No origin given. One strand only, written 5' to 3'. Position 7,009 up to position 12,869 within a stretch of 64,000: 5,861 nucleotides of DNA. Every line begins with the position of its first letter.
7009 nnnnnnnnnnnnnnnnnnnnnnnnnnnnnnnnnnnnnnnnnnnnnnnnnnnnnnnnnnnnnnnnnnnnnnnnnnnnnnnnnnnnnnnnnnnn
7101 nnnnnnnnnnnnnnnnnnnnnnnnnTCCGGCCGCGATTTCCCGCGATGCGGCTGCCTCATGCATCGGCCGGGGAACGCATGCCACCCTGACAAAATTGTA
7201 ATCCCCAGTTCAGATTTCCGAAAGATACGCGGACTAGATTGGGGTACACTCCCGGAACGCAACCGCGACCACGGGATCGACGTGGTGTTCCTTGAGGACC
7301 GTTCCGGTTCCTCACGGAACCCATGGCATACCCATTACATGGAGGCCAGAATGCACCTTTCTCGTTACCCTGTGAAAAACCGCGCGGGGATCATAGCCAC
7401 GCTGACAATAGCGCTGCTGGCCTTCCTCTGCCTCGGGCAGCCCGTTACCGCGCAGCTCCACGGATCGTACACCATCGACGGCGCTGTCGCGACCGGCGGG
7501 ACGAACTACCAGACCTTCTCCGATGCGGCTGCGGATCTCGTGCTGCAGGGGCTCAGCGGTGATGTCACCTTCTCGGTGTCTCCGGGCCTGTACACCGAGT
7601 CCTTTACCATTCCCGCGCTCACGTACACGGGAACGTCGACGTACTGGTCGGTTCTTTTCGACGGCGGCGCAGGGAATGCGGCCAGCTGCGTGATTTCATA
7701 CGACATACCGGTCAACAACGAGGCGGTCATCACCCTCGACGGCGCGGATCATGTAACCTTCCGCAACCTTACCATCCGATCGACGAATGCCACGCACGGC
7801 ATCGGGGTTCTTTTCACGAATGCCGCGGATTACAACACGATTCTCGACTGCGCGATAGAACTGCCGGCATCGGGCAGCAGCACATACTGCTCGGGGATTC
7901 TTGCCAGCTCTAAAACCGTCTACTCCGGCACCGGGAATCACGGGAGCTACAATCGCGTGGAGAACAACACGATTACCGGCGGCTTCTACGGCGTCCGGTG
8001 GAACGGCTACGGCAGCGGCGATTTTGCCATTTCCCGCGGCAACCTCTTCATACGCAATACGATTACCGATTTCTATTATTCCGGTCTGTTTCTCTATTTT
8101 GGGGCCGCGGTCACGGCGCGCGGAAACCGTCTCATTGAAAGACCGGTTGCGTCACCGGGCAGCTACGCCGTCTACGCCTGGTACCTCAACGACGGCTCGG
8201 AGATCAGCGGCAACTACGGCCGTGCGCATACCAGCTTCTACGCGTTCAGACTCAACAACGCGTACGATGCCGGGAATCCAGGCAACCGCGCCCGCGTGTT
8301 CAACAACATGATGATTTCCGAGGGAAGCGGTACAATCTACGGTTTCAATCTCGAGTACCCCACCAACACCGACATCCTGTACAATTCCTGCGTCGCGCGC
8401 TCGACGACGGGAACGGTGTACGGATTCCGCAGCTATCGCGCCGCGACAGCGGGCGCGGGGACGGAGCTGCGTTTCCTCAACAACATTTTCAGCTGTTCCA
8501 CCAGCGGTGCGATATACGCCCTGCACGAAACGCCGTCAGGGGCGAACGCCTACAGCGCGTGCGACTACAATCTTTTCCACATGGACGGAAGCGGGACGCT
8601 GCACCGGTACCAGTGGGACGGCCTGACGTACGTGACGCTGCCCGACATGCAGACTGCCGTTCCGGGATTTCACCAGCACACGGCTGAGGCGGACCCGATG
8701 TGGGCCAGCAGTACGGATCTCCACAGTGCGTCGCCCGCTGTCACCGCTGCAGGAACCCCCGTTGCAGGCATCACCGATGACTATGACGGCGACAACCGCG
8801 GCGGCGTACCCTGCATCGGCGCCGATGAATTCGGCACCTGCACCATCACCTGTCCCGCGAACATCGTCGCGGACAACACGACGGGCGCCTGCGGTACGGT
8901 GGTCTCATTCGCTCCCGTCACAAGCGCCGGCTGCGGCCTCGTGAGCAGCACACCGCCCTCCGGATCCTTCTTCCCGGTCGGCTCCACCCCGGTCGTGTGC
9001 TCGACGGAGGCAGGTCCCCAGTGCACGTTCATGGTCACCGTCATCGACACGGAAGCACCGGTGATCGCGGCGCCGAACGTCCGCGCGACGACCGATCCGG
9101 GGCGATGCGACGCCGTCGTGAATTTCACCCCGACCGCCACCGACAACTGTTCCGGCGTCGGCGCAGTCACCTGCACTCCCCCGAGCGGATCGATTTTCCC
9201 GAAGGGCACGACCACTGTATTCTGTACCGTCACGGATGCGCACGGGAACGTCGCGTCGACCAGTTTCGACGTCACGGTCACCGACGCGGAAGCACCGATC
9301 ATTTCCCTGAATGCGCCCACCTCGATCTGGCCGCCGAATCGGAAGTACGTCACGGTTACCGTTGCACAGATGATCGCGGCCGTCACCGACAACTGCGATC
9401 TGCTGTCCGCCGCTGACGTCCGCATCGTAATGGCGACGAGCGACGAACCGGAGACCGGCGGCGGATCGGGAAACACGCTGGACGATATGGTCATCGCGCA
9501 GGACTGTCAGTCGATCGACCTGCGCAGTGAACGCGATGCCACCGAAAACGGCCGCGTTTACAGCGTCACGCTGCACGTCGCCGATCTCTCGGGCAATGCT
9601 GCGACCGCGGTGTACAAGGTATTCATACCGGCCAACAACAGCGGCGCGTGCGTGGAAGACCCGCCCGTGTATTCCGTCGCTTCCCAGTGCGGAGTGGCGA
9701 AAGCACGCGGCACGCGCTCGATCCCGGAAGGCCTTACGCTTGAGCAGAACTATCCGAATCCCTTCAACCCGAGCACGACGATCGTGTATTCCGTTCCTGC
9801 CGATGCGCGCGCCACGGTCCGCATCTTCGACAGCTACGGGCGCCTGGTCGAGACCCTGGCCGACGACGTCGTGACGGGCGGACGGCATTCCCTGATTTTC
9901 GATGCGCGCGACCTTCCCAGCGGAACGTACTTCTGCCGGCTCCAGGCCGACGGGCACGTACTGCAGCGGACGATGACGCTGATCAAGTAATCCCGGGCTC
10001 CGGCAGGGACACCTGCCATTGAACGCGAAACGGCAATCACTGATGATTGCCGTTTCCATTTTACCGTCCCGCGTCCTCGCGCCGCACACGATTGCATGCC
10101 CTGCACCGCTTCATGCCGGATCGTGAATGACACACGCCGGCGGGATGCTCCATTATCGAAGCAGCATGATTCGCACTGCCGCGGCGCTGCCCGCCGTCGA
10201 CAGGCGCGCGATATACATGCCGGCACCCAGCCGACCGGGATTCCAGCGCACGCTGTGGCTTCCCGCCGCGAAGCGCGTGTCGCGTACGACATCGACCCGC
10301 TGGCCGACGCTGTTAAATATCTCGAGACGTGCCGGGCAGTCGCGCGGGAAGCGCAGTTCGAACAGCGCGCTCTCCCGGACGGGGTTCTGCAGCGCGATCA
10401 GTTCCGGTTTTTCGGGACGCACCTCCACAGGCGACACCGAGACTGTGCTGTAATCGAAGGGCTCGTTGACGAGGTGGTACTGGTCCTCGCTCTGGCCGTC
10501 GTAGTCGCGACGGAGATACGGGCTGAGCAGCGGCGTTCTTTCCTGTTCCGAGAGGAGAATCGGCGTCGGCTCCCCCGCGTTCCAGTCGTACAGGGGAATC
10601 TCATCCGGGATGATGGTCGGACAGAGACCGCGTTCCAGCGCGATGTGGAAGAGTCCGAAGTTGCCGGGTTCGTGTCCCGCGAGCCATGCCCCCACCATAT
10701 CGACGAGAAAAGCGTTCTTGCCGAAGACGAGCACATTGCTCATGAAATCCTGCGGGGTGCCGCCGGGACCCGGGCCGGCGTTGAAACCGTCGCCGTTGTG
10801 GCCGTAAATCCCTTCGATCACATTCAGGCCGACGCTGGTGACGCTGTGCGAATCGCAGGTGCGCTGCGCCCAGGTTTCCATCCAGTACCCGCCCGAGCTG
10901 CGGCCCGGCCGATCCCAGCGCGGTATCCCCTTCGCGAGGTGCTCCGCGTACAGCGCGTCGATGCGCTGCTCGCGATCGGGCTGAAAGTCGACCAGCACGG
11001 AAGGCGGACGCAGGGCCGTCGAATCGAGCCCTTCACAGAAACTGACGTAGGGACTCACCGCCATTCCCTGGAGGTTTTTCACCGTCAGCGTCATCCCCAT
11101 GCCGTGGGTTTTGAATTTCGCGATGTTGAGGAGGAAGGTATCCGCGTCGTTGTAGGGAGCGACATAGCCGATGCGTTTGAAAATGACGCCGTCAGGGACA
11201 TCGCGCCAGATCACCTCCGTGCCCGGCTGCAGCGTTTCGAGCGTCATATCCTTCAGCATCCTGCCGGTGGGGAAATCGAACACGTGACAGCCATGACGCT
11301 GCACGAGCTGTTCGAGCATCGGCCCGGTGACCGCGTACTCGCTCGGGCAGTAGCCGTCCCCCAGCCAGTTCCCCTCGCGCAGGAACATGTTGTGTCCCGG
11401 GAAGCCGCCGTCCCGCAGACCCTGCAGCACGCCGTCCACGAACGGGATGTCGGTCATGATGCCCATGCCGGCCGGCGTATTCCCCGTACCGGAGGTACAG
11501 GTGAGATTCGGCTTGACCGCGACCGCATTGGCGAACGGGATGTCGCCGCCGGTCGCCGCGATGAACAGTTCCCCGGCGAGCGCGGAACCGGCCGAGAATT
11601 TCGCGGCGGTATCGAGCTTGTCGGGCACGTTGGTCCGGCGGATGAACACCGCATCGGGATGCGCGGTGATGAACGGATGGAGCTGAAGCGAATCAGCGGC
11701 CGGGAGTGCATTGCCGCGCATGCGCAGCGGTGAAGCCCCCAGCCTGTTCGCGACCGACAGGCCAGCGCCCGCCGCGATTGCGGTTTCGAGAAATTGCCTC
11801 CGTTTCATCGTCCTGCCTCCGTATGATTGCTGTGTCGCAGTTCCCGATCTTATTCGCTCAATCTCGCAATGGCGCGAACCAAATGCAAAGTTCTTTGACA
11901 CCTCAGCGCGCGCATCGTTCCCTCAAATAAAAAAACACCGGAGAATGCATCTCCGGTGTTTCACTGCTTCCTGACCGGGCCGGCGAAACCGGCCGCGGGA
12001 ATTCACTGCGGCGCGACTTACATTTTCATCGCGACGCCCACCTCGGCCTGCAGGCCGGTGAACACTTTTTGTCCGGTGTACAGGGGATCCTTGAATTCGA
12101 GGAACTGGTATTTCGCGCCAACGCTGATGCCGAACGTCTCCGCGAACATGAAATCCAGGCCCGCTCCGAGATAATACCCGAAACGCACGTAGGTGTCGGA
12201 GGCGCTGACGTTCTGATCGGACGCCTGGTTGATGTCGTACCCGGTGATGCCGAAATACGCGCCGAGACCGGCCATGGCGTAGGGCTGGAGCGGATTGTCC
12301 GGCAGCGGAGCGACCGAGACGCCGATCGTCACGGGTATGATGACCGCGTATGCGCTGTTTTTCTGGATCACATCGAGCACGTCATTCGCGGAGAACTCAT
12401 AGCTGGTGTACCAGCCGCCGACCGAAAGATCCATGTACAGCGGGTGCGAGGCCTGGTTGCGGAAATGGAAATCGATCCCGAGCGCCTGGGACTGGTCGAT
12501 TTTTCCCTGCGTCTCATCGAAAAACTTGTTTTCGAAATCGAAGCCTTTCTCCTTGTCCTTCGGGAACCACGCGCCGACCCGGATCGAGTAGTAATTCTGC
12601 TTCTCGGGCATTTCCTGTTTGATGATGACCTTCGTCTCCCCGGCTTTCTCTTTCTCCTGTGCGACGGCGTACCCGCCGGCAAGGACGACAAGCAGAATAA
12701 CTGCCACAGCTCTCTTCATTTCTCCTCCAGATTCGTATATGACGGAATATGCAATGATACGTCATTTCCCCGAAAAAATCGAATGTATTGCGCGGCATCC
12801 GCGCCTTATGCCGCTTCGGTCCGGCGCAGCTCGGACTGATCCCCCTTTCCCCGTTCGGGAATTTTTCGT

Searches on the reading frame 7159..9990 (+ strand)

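Call 7: search_protein_families(library=pfam, proteins=[window:7159-9990:+], max_evalue=0.001)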
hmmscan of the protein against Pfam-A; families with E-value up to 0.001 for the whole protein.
window:7159-9990:+ (943 aa): 3 families
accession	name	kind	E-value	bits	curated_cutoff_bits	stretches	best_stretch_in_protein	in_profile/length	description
PF02494.22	HYR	-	2.8e-14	53.6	21.7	1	630-707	2-81/81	HYR domain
PF18962.6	Por_Secre_tail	-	2.7e-07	31.2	27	1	865-934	2-68/75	Secretion system C-terminal sorting domain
PF13229.12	Beta_helix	-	1.6e-06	28.3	25.9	1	191-352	3-156/158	Right handed beta helix region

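Call 19: search_protein_families(library=ncbifam, proteins=[window:7159-9990:+], max_evalue=0.001)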
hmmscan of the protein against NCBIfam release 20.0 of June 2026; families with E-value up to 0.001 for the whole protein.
window:7159-9990:+ (943 aa): 2 families
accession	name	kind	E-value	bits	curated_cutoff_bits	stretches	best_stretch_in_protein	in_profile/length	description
NF052323.1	T9SSA_dep_M6i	equivalog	1.4e-08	33.2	600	1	864-931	960-1027/1043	T9SS-dependent M6-like inactivated metalloprotease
TIGR04183.1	Por_Secre_tail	domain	1.6e-07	31.2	23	1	865-937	2-67/72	T9SS type A sorting domain-containing protein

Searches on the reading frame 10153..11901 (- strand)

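Call 67: search_protein_families(library=ncbifam, proteins=[window:10153-11901:-], max_evalue=10)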
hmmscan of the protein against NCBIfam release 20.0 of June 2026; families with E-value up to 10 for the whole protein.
window:10153-11901:- (582 aa): 1 family
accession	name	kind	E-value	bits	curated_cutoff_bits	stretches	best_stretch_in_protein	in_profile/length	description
TIGR04183.1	Por_Secre_tail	domain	0.0013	18.7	23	1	506-579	4-70/72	T9SS type A sorting domain-containing protein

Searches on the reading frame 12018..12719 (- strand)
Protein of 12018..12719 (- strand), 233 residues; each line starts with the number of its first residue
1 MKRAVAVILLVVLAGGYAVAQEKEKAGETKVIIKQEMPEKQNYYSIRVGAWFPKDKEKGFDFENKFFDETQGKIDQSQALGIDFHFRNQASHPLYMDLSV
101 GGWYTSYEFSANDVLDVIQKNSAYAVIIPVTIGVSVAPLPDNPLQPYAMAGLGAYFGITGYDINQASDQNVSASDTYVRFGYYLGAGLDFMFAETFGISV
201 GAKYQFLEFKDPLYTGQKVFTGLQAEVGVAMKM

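Call 7: search_protein_families(library=pfam, proteins=[window:12018-12719:-], max_evalue=0.001)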
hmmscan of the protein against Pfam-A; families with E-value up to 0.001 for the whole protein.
window:12018-12719:- (233 aa): 1 family
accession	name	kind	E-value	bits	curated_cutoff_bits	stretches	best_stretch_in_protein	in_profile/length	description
PF13505.12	OMP_b-brl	-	1.4e-08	35.6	28.7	1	68-215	36-158/175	Outer membrane protein beta-barrel domain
